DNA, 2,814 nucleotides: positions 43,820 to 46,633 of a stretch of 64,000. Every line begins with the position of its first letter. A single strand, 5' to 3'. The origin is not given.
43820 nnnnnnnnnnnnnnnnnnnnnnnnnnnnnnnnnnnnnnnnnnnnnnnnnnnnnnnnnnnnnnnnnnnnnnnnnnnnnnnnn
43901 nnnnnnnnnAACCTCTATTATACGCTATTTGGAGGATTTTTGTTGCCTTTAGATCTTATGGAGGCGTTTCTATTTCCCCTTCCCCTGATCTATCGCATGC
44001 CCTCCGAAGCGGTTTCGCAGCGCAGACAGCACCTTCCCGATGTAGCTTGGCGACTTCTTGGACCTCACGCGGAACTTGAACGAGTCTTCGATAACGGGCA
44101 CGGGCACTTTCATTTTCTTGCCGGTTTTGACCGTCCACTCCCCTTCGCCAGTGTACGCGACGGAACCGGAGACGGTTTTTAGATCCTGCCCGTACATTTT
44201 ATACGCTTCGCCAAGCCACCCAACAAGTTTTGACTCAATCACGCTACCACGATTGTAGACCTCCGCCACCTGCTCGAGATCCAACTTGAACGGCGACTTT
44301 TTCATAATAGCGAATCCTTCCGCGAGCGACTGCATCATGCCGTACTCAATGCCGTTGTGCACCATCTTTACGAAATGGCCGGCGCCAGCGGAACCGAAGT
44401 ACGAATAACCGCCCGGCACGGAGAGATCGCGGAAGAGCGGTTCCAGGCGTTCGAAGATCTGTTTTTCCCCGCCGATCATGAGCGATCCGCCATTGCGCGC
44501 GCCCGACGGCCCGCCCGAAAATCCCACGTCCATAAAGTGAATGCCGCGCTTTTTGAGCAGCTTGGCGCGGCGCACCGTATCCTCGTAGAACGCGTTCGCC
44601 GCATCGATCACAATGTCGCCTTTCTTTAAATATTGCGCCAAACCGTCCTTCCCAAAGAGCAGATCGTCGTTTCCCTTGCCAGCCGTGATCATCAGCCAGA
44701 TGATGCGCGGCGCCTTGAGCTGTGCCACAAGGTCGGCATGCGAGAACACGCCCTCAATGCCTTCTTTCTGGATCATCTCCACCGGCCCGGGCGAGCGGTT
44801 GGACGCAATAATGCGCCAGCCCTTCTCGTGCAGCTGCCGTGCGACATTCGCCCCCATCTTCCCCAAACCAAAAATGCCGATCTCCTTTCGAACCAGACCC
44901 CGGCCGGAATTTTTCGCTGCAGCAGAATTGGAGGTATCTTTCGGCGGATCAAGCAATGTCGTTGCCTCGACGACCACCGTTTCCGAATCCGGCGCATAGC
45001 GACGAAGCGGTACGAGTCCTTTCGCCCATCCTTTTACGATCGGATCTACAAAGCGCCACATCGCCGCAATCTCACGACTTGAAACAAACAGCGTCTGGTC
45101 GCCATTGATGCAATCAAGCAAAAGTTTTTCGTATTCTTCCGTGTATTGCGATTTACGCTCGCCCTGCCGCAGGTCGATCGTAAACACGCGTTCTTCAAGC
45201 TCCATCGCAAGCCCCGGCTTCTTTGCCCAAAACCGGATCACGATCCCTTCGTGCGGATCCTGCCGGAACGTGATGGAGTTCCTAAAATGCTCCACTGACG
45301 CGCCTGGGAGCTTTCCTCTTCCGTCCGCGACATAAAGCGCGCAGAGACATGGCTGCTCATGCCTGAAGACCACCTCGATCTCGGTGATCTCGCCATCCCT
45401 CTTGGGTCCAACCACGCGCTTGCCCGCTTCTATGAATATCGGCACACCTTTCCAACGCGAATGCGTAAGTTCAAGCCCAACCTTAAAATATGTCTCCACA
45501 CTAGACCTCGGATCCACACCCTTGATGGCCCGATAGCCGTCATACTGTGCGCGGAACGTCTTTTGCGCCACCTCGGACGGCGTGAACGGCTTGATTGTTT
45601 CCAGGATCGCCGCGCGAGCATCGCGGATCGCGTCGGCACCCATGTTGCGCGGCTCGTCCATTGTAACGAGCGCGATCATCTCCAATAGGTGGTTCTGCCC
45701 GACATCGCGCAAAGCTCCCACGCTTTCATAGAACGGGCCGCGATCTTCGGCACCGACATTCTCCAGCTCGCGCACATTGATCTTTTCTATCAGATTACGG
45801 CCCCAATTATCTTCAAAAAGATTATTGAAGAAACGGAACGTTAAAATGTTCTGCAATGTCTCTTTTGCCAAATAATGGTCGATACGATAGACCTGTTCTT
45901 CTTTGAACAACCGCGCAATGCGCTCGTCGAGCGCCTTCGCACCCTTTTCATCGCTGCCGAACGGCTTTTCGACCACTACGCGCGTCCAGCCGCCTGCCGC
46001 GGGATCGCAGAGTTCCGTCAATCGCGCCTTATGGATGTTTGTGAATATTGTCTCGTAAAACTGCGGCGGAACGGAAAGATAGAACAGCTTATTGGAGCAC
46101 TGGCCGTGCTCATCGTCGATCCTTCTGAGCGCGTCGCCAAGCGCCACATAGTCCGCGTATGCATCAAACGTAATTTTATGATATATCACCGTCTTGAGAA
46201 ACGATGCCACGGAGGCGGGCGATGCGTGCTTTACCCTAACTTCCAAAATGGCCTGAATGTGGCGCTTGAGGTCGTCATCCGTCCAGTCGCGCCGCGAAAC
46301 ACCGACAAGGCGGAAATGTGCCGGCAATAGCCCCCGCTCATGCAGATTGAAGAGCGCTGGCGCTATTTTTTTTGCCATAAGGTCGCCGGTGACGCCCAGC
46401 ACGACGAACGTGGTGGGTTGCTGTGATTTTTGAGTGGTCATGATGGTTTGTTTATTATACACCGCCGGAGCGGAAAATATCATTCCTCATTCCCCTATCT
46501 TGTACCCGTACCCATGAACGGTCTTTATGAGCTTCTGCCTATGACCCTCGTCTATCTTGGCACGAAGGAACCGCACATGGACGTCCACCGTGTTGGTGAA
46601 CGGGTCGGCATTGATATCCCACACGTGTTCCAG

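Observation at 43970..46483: Single-polypeptide fusion of glucose-6-phosphate dehydrogenase with a 6-phosphogluconate-dehydrogenase-like domain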

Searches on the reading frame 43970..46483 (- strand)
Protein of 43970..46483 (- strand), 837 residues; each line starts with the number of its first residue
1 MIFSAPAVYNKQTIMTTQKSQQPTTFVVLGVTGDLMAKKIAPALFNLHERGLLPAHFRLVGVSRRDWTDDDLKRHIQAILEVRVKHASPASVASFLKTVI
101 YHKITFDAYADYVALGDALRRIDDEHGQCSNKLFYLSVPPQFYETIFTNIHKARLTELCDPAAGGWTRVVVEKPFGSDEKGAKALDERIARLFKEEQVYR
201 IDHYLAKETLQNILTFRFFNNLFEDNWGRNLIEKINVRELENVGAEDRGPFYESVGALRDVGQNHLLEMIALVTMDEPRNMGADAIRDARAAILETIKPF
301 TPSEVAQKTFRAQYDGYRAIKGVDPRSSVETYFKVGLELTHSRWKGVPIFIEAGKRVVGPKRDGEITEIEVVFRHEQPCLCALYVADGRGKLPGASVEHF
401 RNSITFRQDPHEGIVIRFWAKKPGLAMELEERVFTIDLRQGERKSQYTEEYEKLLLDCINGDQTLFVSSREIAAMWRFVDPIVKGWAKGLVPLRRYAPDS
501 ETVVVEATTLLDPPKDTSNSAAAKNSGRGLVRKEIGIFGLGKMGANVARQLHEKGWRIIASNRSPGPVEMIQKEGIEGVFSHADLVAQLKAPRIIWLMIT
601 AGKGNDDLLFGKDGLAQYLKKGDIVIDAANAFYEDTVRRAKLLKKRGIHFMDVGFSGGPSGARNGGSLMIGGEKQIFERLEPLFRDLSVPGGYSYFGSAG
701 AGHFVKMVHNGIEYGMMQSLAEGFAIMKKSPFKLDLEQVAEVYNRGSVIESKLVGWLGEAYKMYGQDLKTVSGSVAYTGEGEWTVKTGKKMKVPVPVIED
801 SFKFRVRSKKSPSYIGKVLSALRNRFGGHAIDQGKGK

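Call 3: search_protein_families(library=pfam, proteins=[window:43970-46483:-], max_evalue=0.01)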
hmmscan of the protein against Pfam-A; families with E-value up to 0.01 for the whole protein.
window:43970-46483:- (837 aa): 10 families
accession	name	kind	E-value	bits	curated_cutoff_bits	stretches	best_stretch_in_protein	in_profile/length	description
PF02781.21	G6PD_C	-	7e-70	235.8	27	1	214-500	1-278/296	Glucose-6-phosphate dehydrogenase, C-terminal domain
PF00479.28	G6PD_N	-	5.2e-55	187.4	22.1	1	27-212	1-183/183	Glucose-6-phosphate dehydrogenase, NAD binding domain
PF03446.21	NAD_binding_2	-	3.4e-41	141.4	21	1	534-688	1-153/161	NAD binding domain of 6-phosphogluconate dehydrogenase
PF00393.24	6PGD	-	3.2e-18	66.6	27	1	702-810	1-115/290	6-phosphogluconate dehydrogenase, C-terminal domain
PF02826.25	2-Hacid_dh_C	-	4.5e-07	29.8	25.1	1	522-649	26-147/178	D-isomer specific 2-hydroxyacid dehydrogenase, NAD binding domain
PF03807.23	F420_oxidored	-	0.00042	21.3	21.6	1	535-581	2-50/94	NADP oxidoreductase coenzyme F420-dependent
PF01488.26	Shikimate_DH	-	0.00085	19.8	24.3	1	523-575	3-56/138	Shikimate / quinate 5-dehydrogenase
PF02254.24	TrkA_N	-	0.0019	19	23.8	1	537-601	3-70/116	TrkA-N domain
PF02558.23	ApbA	-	0.0019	18.3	22.2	1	535-584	1-49/150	Ketopantoate reductase PanE/ApbA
PF14833.11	NAD_binding_11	-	0.0038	17.9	30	1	700-747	1-46/122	NAD-binding of NADP-dependent 3-hydroxyisobutyrate dehydrogenase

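Call 4: search_protein_families(library=ncbifam, proteins=[window:43970-46483:-], max_evalue=0.001)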
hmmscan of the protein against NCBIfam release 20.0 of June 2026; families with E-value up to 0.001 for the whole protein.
window:43970-46483:- (837 aa): 14 families
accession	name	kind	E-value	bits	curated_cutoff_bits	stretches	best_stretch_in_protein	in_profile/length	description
TIGR00871.1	zwf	equivalog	5.9e-127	424.3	400.6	1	23-499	2-465/486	glucose-6-phosphate dehydrogenase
NF007161.0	PRK09599.1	subfamily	8.3e-103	343.7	271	1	534-833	2-300/302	NADP-dependent phosphogluconate dehydrogenase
TIGR00872.1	gnd_rel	equivalog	8.5e-100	333.8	297.2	1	535-832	3-296/299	phosphogluconate dehydrogenase (NAD(+)-dependent, decarboxylating)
NF009492.0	PRK12853.1-3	equivalog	6.5e-90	302.3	428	1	16-500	2-454/472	glucose-6-phosphate dehydrogenase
NF006765.0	PRK09287.1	equivalog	1.4e-63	215.4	413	1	533-810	4-293/476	NADP-dependent phosphogluconate dehydrogenase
TIGR00873.1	gnd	equivalog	1.3e-59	202.3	426.7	1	534-808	1-286/467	decarboxylating NADP(+)-dependent phosphogluconate dehydrogenase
NF004331.0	PRK05722.2-1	equivalog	4.4e-52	177.8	622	1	26-357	6-313/425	glucose-6-phosphate dehydrogenase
TIGR01505.1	tartro_sem_red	equivalog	1.2e-22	80.5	340.75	1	535-744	2-205/291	2-hydroxy-3-oxopropionate reductase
NF008592.0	PRK11559.1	equivalog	1.9e-22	79.9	397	1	533-733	3-199/296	2-hydroxy-3-oxopropionate reductase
TIGR01692.1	HIBADH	equivalog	1.2e-20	74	291.6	1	538-747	2-205/288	3-hydroxyisobutyrate dehydrogenase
NF043037.1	ThreonDh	equivalog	9.4e-20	71.2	350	1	533-742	3-207/297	L-threonate dehydrogenase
NF011633.0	PRK15059.1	equivalog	3.3e-17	62.6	451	1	535-708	3-171/292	2-hydroxy-3-oxopropionate reductase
NF012005.0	PRK15461.1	equivalog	1.2e-11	44.3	348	1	534-723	3-188/298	sulfolactaldehyde 3-reductase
NF004649.0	PRK05993.1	equivalog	0.00019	20.8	387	1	542-580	15-53/277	SDR family oxidoreductase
